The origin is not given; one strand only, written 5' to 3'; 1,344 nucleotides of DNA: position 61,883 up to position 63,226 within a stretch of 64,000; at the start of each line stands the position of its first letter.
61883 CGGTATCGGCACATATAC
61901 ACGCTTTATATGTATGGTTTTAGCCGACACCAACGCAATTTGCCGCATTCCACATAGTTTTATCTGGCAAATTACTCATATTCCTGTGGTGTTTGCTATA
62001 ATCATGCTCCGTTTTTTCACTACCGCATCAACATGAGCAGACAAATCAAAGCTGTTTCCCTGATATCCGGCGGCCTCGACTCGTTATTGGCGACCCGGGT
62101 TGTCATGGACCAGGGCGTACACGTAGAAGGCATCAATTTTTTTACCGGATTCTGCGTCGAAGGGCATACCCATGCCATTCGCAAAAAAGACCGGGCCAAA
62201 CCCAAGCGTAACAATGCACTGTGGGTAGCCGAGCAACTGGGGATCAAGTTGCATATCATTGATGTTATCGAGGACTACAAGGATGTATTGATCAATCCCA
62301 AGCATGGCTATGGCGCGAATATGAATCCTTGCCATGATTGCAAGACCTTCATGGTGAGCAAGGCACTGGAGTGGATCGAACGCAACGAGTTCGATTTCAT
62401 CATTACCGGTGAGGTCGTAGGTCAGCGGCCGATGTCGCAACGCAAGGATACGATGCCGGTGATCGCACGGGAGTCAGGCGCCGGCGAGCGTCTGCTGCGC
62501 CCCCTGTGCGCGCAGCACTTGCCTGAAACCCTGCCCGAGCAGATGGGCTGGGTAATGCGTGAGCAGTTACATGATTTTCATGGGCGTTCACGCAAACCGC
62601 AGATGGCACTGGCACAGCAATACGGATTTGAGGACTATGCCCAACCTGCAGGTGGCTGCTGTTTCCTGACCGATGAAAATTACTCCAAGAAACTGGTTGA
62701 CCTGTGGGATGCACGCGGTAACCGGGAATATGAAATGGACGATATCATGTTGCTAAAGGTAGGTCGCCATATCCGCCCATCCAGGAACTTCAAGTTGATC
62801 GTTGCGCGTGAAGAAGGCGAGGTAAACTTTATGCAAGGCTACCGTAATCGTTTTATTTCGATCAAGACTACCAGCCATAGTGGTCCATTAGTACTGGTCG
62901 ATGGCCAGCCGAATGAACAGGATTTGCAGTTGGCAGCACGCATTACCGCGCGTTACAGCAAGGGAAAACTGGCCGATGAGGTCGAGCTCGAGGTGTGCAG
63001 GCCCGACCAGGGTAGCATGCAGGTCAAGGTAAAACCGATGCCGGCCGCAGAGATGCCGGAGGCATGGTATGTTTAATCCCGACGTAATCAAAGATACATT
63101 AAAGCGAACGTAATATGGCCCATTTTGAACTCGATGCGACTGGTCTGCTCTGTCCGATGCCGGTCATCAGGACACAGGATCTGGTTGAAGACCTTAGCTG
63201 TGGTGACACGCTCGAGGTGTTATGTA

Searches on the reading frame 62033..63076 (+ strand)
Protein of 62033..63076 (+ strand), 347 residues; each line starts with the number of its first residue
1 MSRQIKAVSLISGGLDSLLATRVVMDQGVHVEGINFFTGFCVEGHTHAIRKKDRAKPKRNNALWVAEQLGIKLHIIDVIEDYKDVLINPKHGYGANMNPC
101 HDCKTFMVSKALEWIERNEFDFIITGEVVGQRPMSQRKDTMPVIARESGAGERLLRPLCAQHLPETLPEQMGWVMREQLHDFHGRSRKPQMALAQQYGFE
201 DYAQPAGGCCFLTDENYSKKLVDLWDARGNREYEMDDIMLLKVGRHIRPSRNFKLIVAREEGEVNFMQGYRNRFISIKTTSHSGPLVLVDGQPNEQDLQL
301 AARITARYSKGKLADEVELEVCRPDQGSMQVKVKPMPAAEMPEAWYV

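Call 56: search_protein_families(library=pfam, proteins=[window:62033-63076:+], max_evalue=0.001)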
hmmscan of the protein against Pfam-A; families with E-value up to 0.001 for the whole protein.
window:62033-63076:+ (347 aa): 3 families
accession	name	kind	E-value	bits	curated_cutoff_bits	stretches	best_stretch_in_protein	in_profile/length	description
PF18297.6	NFACT-R_2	-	2.5e-35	121.2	26.9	1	244-346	1-104/104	NFACT protein RNA binding domain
PF03054.22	tRNA_Me_trans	-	5.7e-10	39.6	20.6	1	8-129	4-128/202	tRNA methyl transferase HUP domain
PF02568.20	ThiI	-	2.1e-09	37.7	20.5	1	4-159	3-145/197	Thiamine biosynthesis protein (ThiI)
